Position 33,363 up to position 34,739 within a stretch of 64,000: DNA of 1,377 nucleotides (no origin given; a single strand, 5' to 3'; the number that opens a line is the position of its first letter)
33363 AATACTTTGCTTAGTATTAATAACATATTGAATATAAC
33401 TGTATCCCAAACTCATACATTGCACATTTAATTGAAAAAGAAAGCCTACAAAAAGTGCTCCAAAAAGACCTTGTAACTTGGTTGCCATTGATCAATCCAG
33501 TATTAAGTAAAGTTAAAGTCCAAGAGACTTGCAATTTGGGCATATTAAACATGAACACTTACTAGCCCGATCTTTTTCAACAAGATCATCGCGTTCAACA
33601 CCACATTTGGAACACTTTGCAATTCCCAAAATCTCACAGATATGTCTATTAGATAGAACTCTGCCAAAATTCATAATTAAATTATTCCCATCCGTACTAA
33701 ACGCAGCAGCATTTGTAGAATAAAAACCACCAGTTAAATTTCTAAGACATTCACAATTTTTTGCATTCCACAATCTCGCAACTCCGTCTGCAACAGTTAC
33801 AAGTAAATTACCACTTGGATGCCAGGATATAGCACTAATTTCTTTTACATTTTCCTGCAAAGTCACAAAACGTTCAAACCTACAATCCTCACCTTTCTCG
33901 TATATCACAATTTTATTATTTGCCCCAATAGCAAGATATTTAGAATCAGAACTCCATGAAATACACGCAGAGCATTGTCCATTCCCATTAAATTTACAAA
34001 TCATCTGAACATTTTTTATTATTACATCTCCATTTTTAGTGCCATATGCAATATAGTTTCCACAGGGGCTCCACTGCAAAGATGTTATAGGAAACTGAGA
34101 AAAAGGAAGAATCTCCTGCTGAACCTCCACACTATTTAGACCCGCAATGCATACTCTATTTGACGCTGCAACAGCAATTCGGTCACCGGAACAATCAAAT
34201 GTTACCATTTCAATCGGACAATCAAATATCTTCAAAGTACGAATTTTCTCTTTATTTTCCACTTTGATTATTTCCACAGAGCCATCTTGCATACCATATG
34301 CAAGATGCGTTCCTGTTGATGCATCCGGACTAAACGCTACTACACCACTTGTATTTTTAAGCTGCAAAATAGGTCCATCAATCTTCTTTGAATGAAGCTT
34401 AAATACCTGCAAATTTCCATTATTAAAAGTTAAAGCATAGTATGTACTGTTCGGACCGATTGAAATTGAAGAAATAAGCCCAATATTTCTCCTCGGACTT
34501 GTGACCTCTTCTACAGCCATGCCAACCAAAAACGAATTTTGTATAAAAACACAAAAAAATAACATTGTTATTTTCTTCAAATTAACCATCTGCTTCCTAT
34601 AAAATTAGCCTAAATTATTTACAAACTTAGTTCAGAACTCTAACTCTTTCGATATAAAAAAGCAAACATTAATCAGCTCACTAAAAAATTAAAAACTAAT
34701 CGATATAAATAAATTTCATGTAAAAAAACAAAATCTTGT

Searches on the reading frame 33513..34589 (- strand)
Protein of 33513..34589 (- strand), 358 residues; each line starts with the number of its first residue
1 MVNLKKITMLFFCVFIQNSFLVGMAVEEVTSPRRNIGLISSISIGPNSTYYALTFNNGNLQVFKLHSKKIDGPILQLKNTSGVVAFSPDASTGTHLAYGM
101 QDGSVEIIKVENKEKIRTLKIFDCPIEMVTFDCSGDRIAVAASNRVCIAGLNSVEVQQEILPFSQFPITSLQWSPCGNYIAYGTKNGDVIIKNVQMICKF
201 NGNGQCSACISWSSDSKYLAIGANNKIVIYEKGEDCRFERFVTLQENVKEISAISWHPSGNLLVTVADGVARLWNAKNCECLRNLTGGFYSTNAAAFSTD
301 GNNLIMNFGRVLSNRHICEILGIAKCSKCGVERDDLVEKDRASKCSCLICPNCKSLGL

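Call 67: search_protein_families(library=pfam, proteins=[window:33513-34589:-], max_evalue=0.0001)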
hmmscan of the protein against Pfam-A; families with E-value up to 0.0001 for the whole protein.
window:33513-34589:- (358 aa): 31 families (the best 25 are shown)
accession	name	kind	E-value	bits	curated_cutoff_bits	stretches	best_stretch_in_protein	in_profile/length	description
PF25174.1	Beta-prop_THOC3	-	9.1e-26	90.9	305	2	169-304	92-228/272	THOC3 beta-propeller domain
PF23414.1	Beta-prop_EML_2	-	3e-22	79.7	90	2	165-282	39-159/266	Echinoderm microtubule-associated protein second beta-propeller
PF24807.1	WD40_CDC20-Fz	-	1.1e-21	77.9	200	2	206-304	11-106/292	CDC20/Fizzy WD40 domain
PF24814.1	WD40_Prp19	-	5.5e-19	68.7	320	1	39-223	94-279/281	Prp19 WD40 domain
PF12894.13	ANAPC4_WD40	-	8.8e-19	68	22.9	0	51-132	10-89/91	Anaphase-promoting complex subunit 4 WD40 domain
PF24817.1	WD40_WDHD1_1st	-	9e-19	68.2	109.9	2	208-286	90-167/291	WDHD1 first WD40 domain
PF25173.1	Beta-prop_WDR3_1st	-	2.2e-18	67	154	1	138-305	3-171/184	WDR3 first beta-propeller domain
PF00400.38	WD40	-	8.4e-17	61.3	27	0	244-275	7-39/39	WD domain, G-beta repeat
PF23775.1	Beta-prop_RIG_2nd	-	5.8e-15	55.9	80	0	210-309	171-277/278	RIG second beta-propeller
PF25175.1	Beta-prop_WDR5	-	4.3e-10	39.8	250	1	202-307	8-111/296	WDR5 beta-propeller domain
PF23756.1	Beta-prop_HPS5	-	4.9e-10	39.6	34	1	80-196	16-138/328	HPS5 beta propeller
PF25171.1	Beta-prop_WDR36-Utp21_1st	-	5.4e-10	39.6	80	0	162-266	145-254/266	WDR36/Utp21 first beta-propeller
PF23389.1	Beta-prop_WDR19_1st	-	7.2e-10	38.8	27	0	89-196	6-112/325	WDR19 first beta-propeller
PF24797.1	Beta-prop_WDR35_TULP_N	-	2e-08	34.2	80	0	168-261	118-217/332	WDR35/TULP4 N-terminal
PF23383.1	Beta-prop_IFT140_1st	-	3.9e-08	32.9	27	0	163-230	58-128/406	IFT140 first beta-propeller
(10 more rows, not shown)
